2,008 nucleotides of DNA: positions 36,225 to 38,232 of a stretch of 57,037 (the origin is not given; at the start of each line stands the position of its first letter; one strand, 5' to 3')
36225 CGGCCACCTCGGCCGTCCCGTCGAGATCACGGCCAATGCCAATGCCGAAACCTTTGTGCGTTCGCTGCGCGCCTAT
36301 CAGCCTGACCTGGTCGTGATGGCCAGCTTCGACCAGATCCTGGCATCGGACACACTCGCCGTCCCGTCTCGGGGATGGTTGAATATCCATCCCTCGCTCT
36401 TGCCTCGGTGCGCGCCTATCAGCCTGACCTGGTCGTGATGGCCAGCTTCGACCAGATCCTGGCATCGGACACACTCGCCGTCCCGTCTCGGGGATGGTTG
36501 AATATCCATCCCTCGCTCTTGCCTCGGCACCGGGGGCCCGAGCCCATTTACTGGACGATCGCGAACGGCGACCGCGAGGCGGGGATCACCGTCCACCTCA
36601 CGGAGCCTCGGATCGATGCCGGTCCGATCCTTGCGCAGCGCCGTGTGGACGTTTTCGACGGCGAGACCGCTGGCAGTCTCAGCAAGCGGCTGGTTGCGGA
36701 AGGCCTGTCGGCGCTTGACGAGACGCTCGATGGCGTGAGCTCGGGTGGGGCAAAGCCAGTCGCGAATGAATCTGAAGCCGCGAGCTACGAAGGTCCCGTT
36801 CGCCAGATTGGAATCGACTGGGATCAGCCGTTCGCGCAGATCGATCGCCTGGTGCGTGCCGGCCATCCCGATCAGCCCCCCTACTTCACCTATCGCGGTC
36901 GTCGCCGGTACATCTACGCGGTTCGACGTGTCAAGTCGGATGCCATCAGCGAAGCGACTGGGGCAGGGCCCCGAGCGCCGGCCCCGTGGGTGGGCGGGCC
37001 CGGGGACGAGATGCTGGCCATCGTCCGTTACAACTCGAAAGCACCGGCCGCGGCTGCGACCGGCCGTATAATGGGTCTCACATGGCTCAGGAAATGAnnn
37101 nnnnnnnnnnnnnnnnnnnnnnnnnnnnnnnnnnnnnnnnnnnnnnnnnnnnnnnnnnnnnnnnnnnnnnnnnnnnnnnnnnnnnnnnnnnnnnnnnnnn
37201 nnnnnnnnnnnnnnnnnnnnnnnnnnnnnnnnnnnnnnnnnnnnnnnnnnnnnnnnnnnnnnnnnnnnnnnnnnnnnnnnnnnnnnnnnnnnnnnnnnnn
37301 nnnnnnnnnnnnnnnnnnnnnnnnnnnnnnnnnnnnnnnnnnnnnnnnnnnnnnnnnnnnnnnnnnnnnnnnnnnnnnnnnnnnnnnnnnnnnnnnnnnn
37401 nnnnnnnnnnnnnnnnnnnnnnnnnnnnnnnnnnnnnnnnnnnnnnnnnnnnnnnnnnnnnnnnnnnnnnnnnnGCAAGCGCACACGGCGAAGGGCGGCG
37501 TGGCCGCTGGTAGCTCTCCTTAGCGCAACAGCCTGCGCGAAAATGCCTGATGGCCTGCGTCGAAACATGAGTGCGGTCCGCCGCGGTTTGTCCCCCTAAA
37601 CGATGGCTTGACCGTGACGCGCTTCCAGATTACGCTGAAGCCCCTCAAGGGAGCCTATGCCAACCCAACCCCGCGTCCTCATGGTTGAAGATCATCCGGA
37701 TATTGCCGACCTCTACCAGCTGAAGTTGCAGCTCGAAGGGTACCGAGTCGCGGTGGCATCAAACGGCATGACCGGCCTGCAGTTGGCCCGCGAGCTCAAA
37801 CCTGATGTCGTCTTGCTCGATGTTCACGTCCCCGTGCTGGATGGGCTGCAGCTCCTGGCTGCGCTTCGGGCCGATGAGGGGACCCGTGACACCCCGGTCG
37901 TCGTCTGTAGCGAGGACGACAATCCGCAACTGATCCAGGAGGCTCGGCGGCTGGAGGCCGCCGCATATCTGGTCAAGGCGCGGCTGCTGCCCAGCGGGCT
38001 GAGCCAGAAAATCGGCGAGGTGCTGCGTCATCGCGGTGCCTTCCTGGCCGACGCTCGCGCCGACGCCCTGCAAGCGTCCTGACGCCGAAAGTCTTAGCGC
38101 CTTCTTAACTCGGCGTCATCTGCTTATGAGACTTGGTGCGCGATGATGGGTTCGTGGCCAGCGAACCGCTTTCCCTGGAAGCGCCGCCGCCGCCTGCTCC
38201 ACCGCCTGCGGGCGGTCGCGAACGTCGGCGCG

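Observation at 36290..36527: Perfect 119-bp tandem duplication splits a formyltransferase-family gene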

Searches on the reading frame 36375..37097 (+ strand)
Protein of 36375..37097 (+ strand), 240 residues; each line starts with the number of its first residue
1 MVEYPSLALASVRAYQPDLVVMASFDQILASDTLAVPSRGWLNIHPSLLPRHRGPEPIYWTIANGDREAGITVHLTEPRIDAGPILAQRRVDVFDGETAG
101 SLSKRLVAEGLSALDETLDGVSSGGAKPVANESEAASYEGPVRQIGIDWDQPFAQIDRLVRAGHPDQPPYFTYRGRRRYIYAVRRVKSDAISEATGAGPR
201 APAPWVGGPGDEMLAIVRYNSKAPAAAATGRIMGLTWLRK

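Call 6: search_protein_families(library=pfam, proteins=[window:36375-37097:+], max_evalue=0.01)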
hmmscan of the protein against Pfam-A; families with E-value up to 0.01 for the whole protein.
window:36375-37097:+ (240 aa): 2 families
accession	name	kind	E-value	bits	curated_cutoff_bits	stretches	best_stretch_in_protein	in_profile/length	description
PF00551.24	Formyl_trans_N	-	2e-30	106.3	26.1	1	9-114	72-177/181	Formyl transferase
PF02911.23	Formyl_trans_C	-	5.4e-05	23.7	21.1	1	147-193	9-55/100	Formyl transferase, C-terminal domain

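Call 14: find_encoding_contigs(protein=window:36375-37097:+, flank=3000, max_places=10)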
Protein window:36375-37097:+ (240 aa): no gene with exactly this product is on record in the collection.

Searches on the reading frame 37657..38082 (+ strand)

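Call 6: search_protein_families(library=pfam, proteins=[window:37657-38082:+], max_evalue=0.01)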
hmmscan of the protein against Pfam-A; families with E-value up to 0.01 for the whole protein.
window:37657-38082:+ (141 aa): 1 family
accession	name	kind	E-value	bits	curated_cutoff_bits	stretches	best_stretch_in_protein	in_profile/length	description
PF00072.30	Response_reg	-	8.9e-22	77.8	30.2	1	7-108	1-100/111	Response regulator receiver domain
